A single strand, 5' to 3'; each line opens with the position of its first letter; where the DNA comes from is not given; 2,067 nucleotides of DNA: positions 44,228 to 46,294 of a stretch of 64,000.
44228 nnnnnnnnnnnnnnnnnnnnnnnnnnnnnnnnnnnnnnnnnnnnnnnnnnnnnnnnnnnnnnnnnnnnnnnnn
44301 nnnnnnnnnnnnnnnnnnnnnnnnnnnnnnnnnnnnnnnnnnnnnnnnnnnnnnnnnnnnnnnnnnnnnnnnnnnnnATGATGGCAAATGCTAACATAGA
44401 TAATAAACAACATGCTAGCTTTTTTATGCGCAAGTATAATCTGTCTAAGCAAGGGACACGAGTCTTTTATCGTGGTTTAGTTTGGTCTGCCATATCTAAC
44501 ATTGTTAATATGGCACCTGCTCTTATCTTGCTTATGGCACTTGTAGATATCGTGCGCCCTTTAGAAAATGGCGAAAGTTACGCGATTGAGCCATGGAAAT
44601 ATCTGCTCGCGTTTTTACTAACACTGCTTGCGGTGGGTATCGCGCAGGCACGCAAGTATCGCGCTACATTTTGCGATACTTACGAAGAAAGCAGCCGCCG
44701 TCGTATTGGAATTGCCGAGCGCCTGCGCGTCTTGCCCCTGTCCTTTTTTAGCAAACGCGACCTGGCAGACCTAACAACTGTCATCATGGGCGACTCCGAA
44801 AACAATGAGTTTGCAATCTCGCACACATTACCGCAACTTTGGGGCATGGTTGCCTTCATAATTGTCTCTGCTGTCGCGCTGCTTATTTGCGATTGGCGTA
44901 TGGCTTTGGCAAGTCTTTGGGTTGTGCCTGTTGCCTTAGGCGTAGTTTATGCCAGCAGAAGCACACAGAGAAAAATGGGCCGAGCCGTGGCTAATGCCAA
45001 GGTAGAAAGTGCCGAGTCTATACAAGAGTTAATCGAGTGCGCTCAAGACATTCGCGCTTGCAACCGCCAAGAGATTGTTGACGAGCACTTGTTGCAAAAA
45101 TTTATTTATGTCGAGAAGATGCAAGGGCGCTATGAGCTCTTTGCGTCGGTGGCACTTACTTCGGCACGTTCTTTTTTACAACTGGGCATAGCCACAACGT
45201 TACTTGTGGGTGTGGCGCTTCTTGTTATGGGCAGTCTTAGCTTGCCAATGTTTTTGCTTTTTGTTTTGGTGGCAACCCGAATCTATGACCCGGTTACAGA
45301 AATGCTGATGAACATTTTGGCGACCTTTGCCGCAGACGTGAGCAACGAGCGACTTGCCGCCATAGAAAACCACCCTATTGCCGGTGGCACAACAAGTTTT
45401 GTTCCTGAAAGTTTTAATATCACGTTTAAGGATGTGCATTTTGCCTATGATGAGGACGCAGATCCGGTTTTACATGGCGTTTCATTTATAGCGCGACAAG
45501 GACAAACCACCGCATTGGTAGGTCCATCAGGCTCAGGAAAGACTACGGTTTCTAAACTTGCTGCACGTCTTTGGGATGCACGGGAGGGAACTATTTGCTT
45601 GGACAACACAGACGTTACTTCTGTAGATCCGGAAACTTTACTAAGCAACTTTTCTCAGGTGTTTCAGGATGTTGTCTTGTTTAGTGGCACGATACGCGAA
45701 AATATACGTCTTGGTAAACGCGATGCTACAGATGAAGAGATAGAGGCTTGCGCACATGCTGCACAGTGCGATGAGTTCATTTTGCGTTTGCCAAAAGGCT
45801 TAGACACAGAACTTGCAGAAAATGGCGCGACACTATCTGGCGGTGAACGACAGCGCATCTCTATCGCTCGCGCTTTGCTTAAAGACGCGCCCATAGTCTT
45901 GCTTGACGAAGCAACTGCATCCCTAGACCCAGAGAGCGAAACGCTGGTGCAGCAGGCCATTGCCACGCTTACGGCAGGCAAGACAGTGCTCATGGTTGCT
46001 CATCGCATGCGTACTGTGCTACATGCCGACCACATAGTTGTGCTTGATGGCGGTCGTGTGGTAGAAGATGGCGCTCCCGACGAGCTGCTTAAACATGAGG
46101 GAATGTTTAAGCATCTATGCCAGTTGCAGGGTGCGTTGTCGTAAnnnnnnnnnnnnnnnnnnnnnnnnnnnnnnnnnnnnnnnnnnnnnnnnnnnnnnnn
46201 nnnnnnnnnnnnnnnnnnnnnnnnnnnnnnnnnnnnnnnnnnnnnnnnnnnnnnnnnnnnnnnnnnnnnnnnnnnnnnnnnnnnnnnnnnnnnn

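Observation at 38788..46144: ECF-type importer plus YbtPQ-like ABC pair embedded at the head of the NRPS operon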

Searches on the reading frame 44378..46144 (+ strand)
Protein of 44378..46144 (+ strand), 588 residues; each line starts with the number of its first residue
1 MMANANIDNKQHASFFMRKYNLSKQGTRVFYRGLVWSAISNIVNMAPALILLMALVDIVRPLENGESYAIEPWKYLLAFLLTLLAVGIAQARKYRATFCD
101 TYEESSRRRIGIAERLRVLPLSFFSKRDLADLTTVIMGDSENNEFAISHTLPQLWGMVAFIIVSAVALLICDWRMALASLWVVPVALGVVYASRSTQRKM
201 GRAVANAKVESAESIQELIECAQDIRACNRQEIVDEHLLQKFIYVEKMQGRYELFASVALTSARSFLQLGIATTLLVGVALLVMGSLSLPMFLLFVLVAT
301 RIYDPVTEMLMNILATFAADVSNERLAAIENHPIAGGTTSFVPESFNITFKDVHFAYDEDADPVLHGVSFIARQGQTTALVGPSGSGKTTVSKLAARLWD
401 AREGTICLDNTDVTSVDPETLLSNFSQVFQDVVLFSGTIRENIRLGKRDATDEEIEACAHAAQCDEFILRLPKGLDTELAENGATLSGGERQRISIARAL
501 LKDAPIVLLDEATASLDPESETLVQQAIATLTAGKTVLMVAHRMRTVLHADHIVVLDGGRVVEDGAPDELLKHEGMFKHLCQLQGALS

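Call 4: search_protein_families(library=pfam, proteins=[window:44378-46144:+])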
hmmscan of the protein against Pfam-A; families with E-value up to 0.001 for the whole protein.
window:44378-46144:+ (588 aa): 4 families
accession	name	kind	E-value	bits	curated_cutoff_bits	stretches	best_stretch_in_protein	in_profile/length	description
PF00005.33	ABC_tran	-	3.4e-29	102.6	25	1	365-514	1-137/137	ABC transporter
PF00664.28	ABC_membrane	-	4.3e-15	56.6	28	1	74-298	42-266/274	ABC transporter transmembrane region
PF02463.25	SMC_N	-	4.1e-08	33.3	40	1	437-554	135-209/220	RecF/RecN/SMC N terminal domain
PF13604.12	AAA_30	-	8.9e-05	22.7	27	1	371-540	14-122/191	AAA domain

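Call 5: search_protein_families(library=ncbifam, proteins=[window:44378-46144:+])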
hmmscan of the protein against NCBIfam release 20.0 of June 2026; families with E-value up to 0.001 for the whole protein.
window:44378-46144:+ (588 aa): 190 families (the best 25 are shown)
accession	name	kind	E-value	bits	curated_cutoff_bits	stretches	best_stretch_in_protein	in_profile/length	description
TIGR02203.1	MsbA_lipidA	equivalog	2.3e-98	330.1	602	1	31-584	13-569/572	lipid A export permease/ATP-binding protein MsbA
TIGR02204.1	MsbA_rel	hypoth_equivalog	5.2e-95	319.3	780.4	1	44-584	30-575/576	ABC transporter, permease/ATP-binding protein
NF045513.1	HepA_fam_ABC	equivalog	6.1e-91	305.7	725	1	81-584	100-609/610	heterocyst formation ABC transporter subunit HepA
NF010178.0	PRK13657.1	equivalog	2.7e-86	290.3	733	1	113-585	96-571/588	glucan ABC transporter ATP-binding protein/ permease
TIGR01846.1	type_I_sec_HlyB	subfamily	2.9e-84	283.7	725.55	1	116-584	222-692/694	type I secretion system permease/ATPase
TIGR03375.1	type_I_sec_LssB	subfamily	2.3e-81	274.1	693.1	1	143-573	258-691/696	type I secretion system permease/ATPase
NF008381.0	PRK11176.1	equivalog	2.6e-79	267.1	867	1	28-584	21-579/582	lipid A ABC transporter ATP-binding protein/permease MsbA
TIGR00958.1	3a01208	subfamily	1.7e-78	264.6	874.6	1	120-580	248-710/711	antigen peptide transporter 2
NF052233.1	CphA_assoc_ABC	equivalog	4.4e-78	263.4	880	1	16-584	172-743/766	cyanophycin metabolism-associated ABC transporter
TIGR03796.1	NHLM_micro_ABC1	equivalog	1.3e-77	261.6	853.3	1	81-581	202-709/710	NHLP family bacteriocin export ABC transporter peptidase/permease/ATPase subunit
TIGR03797.1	NHLM_micro_ABC2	equivalog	1.5e-75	255.1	709.4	1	78-584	181-685/686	NHLP bacteriocin export ABC transporter permease/ATPase subunit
TIGR01192.1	chvA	subfamily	6.4e-73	246.3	585.4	1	55-586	33-572/585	glucan export ABC transporter ATP-binding protein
TIGR02857.1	CydD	equivalog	2.4e-70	238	435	1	35-556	6-529/529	thiol reductant ABC exporter subunit CydD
TIGR01193.1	bacteriocin_ABC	subfamily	1.3e-68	232.1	523.85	1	116-582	239-707/708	peptide cleavage/export ABC transporter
TIGR02868.1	CydC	equivalog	3.7e-68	230.5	329.05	1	156-543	137-529/530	thiol reductant ABC exporter subunit CydC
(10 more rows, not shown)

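Call 49: search_solved_structures(query=window:44378-46144:+, max_evalue=1e-20)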
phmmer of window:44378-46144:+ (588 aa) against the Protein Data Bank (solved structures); distinct sequences matched with E-value up to 1e-20: 303 (the best 60 are shown).
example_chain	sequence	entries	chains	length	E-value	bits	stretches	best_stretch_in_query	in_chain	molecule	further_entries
4f4c_A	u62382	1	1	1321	6.2e-116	391.6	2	135-584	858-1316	Multidrug resistance protein pgp-1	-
6qex_A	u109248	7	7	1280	2.8e-114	386.2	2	121-585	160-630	Multidrug resistance protein 1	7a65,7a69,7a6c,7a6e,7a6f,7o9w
8gmg_A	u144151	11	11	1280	3.7e-114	385.8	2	121-585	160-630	ATP-dependent translocase ABCB1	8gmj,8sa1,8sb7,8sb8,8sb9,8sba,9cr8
9nfi_A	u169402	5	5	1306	6.9e-114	384.9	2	114-584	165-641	Permeability Glycoprotein (P-gp)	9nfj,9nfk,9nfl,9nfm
8y6h_A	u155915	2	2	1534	7.7e-114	384.7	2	121-585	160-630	ATP-dependent translocase ABCB1,mNeonGreen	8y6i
8sa0_A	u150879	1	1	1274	8e-114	384.7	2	121-585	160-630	ATP-dependent translocase ABCB1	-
7zk4_A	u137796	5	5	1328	2.2e-113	383.2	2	121-584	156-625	ATP-dependent translocase ABCB1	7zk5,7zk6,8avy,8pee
6c0v_A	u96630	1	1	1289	2.4e-113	383.1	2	121-585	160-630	Multidrug resistance protein 1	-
7niu_A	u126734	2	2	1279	3e-113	382.8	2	121-584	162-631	Isoform 2 of Phosphatidylcholine translocator ABCB4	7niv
9ody_A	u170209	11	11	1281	3.4e-113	382.6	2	123-584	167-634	ATP-binding cassette, sub-family B (MDR/TAP), member 4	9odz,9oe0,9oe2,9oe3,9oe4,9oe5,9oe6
9oe1_A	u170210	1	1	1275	3.4e-113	382.6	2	123-584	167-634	ATP-binding cassette, sub-family B (MDR/TAP), member 4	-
7zka_A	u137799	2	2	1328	3.6e-113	382.5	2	121-584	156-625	ATP-dependent translocase ABCB1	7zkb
6fn1_A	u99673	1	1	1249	3.9e-113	382.4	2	121-584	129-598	Human-mouse chimeric ABCB1 (ABCBHM)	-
6fn4_A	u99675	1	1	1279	4.3e-113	382.2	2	121-584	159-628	Apo form of Human-mouse chimeric ABCB1 (ABCB1HM) in complex with Antigen binding fragment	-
7zk8_A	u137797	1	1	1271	9.3e-113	381.1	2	121-584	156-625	ATP-dependent translocase ABCB1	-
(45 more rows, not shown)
